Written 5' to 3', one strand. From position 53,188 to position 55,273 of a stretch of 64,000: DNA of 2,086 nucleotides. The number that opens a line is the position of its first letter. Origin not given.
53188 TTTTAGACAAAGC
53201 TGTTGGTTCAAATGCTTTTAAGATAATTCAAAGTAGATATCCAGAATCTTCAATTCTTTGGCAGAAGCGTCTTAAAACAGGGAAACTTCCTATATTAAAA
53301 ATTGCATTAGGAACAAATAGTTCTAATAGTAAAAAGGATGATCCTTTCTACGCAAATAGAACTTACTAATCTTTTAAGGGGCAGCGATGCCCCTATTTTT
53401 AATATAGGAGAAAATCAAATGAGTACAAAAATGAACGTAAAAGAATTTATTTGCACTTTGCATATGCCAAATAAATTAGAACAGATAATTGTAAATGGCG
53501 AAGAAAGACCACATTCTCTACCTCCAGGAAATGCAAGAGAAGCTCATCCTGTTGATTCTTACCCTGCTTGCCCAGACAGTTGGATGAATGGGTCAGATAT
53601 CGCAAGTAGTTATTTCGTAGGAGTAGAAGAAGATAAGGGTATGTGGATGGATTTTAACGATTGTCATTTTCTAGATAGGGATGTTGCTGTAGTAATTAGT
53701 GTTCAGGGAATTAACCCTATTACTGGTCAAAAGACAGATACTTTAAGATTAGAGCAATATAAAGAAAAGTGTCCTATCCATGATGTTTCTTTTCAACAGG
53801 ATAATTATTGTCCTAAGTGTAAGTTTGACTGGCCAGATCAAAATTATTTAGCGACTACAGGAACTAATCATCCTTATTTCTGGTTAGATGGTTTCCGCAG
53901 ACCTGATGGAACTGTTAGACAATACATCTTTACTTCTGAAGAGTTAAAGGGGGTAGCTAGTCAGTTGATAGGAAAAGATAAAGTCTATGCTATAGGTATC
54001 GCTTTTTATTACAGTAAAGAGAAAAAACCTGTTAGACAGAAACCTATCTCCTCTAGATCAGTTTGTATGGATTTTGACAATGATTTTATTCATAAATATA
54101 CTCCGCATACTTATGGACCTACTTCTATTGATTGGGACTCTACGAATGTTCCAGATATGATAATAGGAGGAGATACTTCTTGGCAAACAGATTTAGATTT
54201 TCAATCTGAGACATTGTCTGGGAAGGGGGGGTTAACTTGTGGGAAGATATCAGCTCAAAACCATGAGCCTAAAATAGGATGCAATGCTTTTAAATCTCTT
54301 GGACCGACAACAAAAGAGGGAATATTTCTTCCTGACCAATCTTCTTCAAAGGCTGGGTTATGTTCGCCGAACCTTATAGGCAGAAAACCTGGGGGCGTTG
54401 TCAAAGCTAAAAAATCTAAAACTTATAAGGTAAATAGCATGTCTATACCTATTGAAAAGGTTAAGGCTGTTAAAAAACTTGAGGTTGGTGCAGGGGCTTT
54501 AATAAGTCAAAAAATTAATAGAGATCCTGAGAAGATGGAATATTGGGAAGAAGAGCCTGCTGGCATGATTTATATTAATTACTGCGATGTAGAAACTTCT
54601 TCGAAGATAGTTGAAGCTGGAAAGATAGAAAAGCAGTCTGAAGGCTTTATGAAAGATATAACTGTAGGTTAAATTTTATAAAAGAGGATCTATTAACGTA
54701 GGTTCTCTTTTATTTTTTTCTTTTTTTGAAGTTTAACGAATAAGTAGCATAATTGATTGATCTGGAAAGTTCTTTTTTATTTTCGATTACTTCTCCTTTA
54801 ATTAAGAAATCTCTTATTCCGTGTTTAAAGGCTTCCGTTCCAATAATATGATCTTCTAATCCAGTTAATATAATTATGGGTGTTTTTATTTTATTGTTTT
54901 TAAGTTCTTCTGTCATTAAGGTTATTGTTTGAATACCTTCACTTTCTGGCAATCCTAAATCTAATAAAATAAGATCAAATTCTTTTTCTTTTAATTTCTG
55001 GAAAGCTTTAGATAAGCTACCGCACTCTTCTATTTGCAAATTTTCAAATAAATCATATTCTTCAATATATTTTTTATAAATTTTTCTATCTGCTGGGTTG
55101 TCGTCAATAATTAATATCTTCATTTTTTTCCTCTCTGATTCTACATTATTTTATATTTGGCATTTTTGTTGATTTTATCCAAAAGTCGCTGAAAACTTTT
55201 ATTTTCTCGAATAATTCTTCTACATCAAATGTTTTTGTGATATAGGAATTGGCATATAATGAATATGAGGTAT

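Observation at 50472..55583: Complete phage-borne two-component phosphorelay (PAS kinase + two REC-only regulators) bracketing a regulated operon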

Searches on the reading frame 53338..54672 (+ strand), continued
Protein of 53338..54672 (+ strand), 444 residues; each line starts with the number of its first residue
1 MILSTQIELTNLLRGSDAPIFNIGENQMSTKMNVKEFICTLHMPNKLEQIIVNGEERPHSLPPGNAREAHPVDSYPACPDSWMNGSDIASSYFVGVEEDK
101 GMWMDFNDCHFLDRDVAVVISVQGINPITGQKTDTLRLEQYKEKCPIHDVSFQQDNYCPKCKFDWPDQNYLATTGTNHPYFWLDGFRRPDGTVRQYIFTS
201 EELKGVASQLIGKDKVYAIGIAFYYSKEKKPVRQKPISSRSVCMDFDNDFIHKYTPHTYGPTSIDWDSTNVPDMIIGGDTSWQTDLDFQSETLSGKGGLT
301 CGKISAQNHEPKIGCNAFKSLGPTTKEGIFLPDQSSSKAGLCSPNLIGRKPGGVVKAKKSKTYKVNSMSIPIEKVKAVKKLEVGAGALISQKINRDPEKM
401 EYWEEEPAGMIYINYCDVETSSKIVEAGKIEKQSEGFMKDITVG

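Call 96: search_protein_families(library=pfam, proteins=[L009:303-1778:+, L011:2998-4140:+, L012:3168-5252:+, L015:3806-5917:+, L024:6103-7236:+, L027:6514-7926:+], max_evalue=0.001)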
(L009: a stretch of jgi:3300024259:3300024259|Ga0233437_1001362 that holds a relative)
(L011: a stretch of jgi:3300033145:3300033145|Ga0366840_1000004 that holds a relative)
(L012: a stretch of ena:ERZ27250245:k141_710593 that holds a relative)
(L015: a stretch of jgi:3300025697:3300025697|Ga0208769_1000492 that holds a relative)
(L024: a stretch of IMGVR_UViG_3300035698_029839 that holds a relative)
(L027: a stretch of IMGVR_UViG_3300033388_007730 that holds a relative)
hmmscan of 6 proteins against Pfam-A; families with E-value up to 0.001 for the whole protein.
L009:303-1778:+ (491 aa): 7 families
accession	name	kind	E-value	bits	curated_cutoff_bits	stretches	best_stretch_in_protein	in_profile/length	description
PF13426.13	PAS_9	-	5.5e-25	88.1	27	2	21-115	7-102/103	PAS domain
PF02518.31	HATPase_c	-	1.3e-23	84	26.4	1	376-482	5-107/111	Histidine kinase-, DNA gyrase B-, and HSP90-like ATPase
PF00989.32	PAS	-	6.2e-14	52.4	22.6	2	18-113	14-112/113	PAS fold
PF00512.31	HisKA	-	3.7e-13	49.7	26.9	1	263-327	2-63/66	His Kinase A (phospho-acceptor) domain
PF08447.18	PAS_3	-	1e-06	29.4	25.6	0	27-109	1-87/89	PAS fold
PF13188.13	PAS_8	-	2.3e-06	27.8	21.8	1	9-59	5-55/65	PAS domain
PF08448.16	PAS_4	-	0.00055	20.6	23.1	0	20-117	10-108/110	PAS fold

L011:2998-4140:+ (380 aa): 7 families
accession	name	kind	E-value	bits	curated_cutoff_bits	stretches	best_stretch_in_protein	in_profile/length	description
PF02518.31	HATPase_c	-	7.4e-23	81.5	26.4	1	267-372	4-108/111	Histidine kinase-, DNA gyrase B-, and HSP90-like ATPase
PF13426.13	PAS_9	-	3e-17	63.2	27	1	26-128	2-103/103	PAS domain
PF00989.32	PAS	-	5.5e-13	49.4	22.6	1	17-125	3-112/113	PAS fold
PF08448.16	PAS_4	-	3.1e-12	47.1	23.1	1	22-130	2-109/110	PAS fold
PF00512.31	HisKA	-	8e-12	45.5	26.9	1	150-219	2-63/66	His Kinase A (phospho-acceptor) domain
PF08447.18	PAS_3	-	4.9e-06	27.2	25.6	1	37-122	1-88/89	PAS fold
PF13188.13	PAS_8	-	0.00018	21.7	21.8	1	16-65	2-52/65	PAS domain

L012:3168-5252:+ (694 aa): 8 families
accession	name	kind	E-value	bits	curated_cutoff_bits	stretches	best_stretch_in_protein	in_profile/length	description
PF02518.31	HATPase_c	-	4e-25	88.9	26.4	1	584-691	3-107/111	Histidine kinase-, DNA gyrase B-, and HSP90-like ATPase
PF08448.16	PAS_4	-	1e-13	51.9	23.1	1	244-355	2-109/110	PAS fold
PF00512.31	HisKA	-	5e-11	42.9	26.9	1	472-535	3-63/66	His Kinase A (phospho-acceptor) domain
PF13188.13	PAS_8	-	5.3e-09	36.1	21.8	1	238-281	2-42/65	PAS domain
PF17200.10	sCache_2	-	3.6e-08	33.9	25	1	82-183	49-145/155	Single Cache domain 2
PF13426.13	PAS_9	-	1.4e-06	29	27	0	250-353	4-103/103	PAS domain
PF00989.32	PAS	-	1.9e-05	25.1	22.6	0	238-284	2-48/113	PAS fold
PF17201.10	Cache_3-Cache_2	-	8.2e-05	22.5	27.7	1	82-178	199-284/299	Cache 3/Cache 2 fusion domain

L015:3806-5917:+ (703 aa): 8 families
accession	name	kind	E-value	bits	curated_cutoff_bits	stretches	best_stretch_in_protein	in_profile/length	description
PF13426.13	PAS_9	-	9.6e-23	80.9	27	2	219-326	4-103/103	PAS domain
PF02518.31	HATPase_c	-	7.7e-20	71.8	26.4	1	584-701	3-109/111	Histidine kinase-, DNA gyrase B-, and HSP90-like ATPase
PF00989.32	PAS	-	4e-19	69.1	22.6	2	214-316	8-105/113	PAS fold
PF00512.31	HisKA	-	1.4e-10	41.5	26.9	1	473-538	2-64/66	His Kinase A (phospho-acceptor) domain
PF08447.18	PAS_3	-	3.4e-10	40.5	25.6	1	231-316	3-84/89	PAS fold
PF08448.16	PAS_4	-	5.7e-10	39.8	23.1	1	217-328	5-109/110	PAS fold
PF13188.13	PAS_8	-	8.1e-08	32.3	21.8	0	215-261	10-55/65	PAS domain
PF24820.1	Diguanyl_cycl_sensor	-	5.3e-07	30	28.1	0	220-297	9-86/109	Diguanylate cyclase-like sensor domain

L024:6103-7236:+ (377 aa): 6 families
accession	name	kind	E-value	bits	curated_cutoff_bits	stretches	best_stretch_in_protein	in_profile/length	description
PF02518.31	HATPase_c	-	9e-23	81.3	26.4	1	261-368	4-107/111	Histidine kinase-, DNA gyrase B-, and HSP90-like ATPase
PF00512.31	HisKA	-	4.1e-14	52.8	26.9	1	149-213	2-63/66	His Kinase A (phospho-acceptor) domain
PF08448.16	PAS_4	-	8.6e-13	48.9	23.1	1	23-136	2-109/110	PAS fold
PF13188.13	PAS_8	-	8.6e-07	29.1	21.8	1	16-59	1-44/65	PAS domain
PF13426.13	PAS_9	-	5.9e-06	26.9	27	1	29-134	4-103/103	PAS domain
PF00989.32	PAS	-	5.9e-06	26.7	22.6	1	16-126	1-107/113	PAS fold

L027:6514-7926:+ (470 aa): 7 families
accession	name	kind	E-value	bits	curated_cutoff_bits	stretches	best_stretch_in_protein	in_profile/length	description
PF02518.31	HATPase_c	-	5.4e-27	94.9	26.4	1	359-464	4-108/111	Histidine kinase-, DNA gyrase B-, and HSP90-like ATPase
PF13426.13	PAS_9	-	9e-19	68.1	27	1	3-105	2-103/103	PAS domain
PF00989.32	PAS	-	1.4e-17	64.2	22.6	1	3-103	12-113/113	PAS fold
PF00512.31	HisKA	-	8.4e-14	51.8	26.9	1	245-311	2-63/66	His Kinase A (phospho-acceptor) domain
PF08448.16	PAS_4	-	2.7e-10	40.9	23.1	1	4-104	7-106/110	PAS fold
PF13188.13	PAS_8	-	9.5e-09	35.3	21.8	0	4-49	13-57/65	PAS domain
PF08447.18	PAS_3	-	7.2e-07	29.8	25.6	1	14-98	1-87/89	PAS fold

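Call 97: search_protein_families(library=padloc, proteins=[window:53419-54672:+], max_evalue=0.001)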
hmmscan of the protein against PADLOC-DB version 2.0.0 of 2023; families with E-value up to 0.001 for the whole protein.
window:53419-54672:+ (417 aa): 0 families

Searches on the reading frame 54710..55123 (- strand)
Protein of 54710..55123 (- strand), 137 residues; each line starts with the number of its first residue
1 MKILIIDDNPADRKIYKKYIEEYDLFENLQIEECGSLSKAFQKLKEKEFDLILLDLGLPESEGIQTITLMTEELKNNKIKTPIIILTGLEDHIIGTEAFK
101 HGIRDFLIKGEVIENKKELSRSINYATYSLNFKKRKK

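Call 3: search_protein_families(library=pfam, proteins=[window:54710-55123:-], max_evalue=0.01)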
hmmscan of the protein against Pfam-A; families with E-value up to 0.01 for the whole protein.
window:54710-55123:- (137 aa): 1 family
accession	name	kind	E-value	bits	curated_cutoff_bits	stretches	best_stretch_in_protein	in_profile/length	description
PF00072.30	Response_reg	-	1.7e-19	70.5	30.2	1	3-110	1-100/111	Response regulator receiver domain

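Call 4: search_protein_families(library=phrogs, proteins=[window:54710-55123:-], max_evalue=0.01)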
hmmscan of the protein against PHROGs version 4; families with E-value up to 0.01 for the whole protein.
window:54710-55123:- (137 aa): 5 families
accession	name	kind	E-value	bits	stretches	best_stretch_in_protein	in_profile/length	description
phrog_731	-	unknown function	2.7e-20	73.7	1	1-110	2-103/227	-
phrog_5982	-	unknown function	3.4e-12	46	1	2-123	870-981/1030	-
phrog_8810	-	unknown function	1.4e-07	32.4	1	1-123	1-120/245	-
phrog_37855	-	unknown function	5.9e-07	29.8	1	2-115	7-119/278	-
phrog_20458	-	unknown function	6.5e-06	25.6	1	2-89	699-782/829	-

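Call 14: search_protein_families(library=ncbifam, proteins=[window:54710-55123:-], max_evalue=0.1)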
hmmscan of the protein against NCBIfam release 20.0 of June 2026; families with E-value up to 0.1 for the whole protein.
window:54710-55123:- (137 aa): 89 families (the best 25 are shown)
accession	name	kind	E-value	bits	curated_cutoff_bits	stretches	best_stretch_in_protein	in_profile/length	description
NF041946.1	LuxO_transreg_Vib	equivalog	8.7e-12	44.6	800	1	9-110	5-98/463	quorum-sensing sigma-54 dependent transcriptional regulator LuxO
NF008318.0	PRK11107.1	equivalog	1.5e-11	43.1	890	1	1-109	668-770/920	two-component sensor histidine kinase BarA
NF007969.0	PRK10693.1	equivalog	3.2e-10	39.5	329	1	2-122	9-119/337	two-component system response regulator RssB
NF045991.1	RespRegCtrARhodob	equivalog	3.7e-10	39.9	350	1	1-110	1-102/224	response regulator transcription factor CtrA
NF052313.1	T9SS_RR_PorX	equivalog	7.2e-10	38.2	300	1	2-109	2-101/513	T9SS response regulator signal transducer PorX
NF007005.1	PRK09468.1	equivalog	8.1e-10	38.5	331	1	2-110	5-105/237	osmolarity response regulator transcription factor OmpR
NF007928.2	PRK10643.1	equivalog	8.6e-10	38.6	330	1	1-115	1-107/216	two-component system response regulator PmrA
NF006900.1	PRK09390.1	equivalog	9.2e-10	38.4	255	1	2-109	6-105/203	response regulator FixJ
NF011874.0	PRK15347.1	equivalog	1.3e-09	36.7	852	1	1-113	691-799/921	two component system sensor kinase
NF045505.1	RR_RssB_Pseudo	equivalog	1.6e-09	37.3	700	1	2-125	7-120/394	two-component system response regulator RssB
NF007935.0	PRK10651.1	equivalog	2.5e-09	36.6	250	1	2-110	8-110/216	two-component system response regulator NarL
NF007135.0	PRK09581.1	equivalog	2.8e-09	36.3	474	1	2-109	4-105/457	PleD family two-component system response regulator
NF045901.1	HisKinLetSLeg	equivalog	7.2e-09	34.2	1650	1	2-119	673-782/906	two-component system sensor histidine kinase LetS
TIGR02154.1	PhoB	equivalog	9.1e-09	34.9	296.2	1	2-109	4-105/226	phosphate regulon transcriptional regulator PhoB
NF008469.0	PRK11361.1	equivalog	1.3e-08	34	714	1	2-114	6-110/461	acetoacetate metabolism transcriptional regulator AtoC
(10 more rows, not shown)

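Call 40: search_solved_structures(query=window:54710-55123:-, show_alignments=2, max_evalue=0.00001)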
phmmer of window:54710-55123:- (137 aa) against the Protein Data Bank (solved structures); distinct sequences matched with E-value up to 0.00001: 24.
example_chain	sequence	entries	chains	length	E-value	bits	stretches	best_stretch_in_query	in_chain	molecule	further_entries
6oap_A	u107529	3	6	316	1.3e-11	47.8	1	3-129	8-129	Dual sensor histidine kinase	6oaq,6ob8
9xzo_A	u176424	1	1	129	3.6e-11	46.4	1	2-114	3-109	De novo protein M1X0B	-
1zy2_A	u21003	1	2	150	5.4e-11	45.8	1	2-126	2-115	transcriptional regulator NtrC1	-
4l4u_A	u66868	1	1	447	3.6e-10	43.2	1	2-126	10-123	Transcriptional regulator (NtrC family)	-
1ny5_A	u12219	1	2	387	4e-10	43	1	2-126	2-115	transcriptional regulator (NtrC family)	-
9qih_A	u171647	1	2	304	6.6e-10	42.3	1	1-110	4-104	SenB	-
3kht_A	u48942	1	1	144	3.3e-09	40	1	2-88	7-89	Response regulator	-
5lwk_A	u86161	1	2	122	6.6e-09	39.1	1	2-115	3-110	Transcriptional regulatory protein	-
5lwl_A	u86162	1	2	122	9.1e-08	35.4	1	2-115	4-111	Transcriptional regulatory protein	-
5ep0_A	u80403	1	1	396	2.7e-07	33.9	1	2-110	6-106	Putative repressor protein luxO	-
8phx_A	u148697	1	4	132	2.4e-06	30.8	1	2-110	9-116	Histidine protein kinase SLN1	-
4hnq_A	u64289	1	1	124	3.9e-06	30.1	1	1-114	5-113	Chemotaxis protein CheY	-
3eq2_A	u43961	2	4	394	4.6e-06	29.9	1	3-119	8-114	Probable two-component response regulator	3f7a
4hns_A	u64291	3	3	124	5.3e-06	29.7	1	1-114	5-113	Chemotaxis protein CheY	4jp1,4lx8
2pkx_A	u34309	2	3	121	5.4e-06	29.7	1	1-114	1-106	Transcriptional regulatory protein phoP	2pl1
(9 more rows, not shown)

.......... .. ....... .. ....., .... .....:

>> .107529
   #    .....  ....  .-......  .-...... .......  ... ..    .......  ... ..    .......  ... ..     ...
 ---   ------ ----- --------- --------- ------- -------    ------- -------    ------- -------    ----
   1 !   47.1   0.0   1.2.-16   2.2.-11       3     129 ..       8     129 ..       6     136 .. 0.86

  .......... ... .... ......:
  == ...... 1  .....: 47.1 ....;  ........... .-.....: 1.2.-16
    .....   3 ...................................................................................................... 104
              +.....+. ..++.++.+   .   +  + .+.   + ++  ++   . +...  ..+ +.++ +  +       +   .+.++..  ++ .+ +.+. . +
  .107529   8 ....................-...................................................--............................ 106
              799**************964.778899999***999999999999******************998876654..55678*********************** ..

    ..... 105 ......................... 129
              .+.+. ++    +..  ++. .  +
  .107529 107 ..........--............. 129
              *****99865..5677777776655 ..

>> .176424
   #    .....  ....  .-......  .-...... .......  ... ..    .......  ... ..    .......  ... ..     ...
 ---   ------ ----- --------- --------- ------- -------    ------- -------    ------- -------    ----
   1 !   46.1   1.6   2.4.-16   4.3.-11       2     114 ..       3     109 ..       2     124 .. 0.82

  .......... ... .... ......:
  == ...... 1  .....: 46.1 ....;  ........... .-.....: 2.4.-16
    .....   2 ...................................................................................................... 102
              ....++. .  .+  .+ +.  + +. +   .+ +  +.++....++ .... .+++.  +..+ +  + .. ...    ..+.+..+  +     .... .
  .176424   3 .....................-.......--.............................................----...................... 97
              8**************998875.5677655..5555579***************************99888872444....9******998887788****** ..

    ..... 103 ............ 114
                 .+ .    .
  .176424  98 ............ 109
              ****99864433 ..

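Call 74: search_protein_representatives(protein=window:54710-55123:-)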
Query: 137 residues. Proteins with E-value up to 0.001 (for the whole library): 51214; up to 1e-10: 6895; up to 1e-30: 5. The best 150 are listed.
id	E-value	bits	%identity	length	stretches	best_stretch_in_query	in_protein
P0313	4.2e-45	169.0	67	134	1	1-130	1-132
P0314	2.0e-33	131.3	38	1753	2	3-127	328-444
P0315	6.6e-33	129.6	37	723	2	2-127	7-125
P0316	3.5e-32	127.3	37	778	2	2-127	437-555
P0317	2.2e-31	124.7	37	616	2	2-127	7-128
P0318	1.7e-30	121.9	36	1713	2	3-133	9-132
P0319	1.7e-30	121.8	37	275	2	2-112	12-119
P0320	5.4e-30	120.2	35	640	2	2-126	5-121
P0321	6.3e-29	116.8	36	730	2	1-136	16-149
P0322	5.1e-28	113.8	31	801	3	2-127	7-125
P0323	9.8e-28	112.9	32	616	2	2-125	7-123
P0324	1.0e-27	112.9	36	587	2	1-126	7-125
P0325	1.9e-27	112.0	27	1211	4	33-128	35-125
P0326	2.2e-27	111.8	46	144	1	1-136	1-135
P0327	3.3e-27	111.2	30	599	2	2-127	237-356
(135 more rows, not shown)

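Call 97: search_protein_families(library=padloc, proteins=[window:54710-55123:-], max_evalue=0.001)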
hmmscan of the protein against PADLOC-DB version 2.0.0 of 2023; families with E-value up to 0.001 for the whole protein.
window:54710-55123:- (137 aa): 2 families
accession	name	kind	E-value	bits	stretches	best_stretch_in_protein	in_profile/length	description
PDLC04725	PDC-M60B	-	1.2e-09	36.2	1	2-90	5-101/158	-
PDLC04726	PDC-M60C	-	1.1e-08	32.4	1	1-82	1-86/407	-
